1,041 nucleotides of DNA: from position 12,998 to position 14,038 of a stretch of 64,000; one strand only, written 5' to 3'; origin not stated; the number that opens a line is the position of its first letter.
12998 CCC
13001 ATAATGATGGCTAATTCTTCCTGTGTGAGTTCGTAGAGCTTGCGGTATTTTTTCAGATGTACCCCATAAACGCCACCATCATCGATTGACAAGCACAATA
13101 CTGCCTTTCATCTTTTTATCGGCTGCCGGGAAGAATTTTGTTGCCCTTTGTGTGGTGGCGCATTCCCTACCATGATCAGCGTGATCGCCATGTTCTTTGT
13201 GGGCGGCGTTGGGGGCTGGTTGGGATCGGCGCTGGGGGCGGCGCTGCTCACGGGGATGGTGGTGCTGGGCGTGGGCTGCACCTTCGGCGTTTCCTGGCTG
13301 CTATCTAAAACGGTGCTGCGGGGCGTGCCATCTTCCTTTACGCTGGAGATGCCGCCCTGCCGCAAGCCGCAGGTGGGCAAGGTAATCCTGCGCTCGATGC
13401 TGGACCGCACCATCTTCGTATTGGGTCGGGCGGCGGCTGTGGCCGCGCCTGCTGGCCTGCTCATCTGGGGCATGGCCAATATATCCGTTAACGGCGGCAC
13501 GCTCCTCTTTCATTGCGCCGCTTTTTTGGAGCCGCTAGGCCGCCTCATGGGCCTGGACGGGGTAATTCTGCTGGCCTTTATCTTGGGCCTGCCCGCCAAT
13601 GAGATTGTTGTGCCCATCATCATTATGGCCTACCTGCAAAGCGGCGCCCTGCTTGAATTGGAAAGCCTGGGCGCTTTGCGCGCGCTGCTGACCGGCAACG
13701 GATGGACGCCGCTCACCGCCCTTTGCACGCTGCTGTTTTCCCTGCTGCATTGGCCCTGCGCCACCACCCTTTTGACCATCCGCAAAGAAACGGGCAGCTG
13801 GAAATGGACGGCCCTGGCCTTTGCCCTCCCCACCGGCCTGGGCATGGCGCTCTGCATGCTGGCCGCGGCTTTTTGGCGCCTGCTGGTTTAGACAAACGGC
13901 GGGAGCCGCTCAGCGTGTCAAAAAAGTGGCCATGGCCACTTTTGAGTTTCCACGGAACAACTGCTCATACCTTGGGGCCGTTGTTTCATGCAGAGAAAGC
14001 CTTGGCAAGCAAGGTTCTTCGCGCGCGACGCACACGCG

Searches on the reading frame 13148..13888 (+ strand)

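Call 67: search_protein_families(library=pfam, proteins=[window:13148-13888:+], max_evalue=0.0001)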
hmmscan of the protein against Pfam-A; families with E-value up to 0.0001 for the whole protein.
window:13148-13888:+ (247 aa): 2 families
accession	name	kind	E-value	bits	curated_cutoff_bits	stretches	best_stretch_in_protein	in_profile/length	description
PF07664.17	FeoB_C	-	1.5e-13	50.7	26.6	1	35-83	2-51/54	Ferrous iron transport protein B C terminus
PF07670.19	Gate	-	4.8e-11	43.5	29.6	1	120-218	24-104/104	Nucleoside recognition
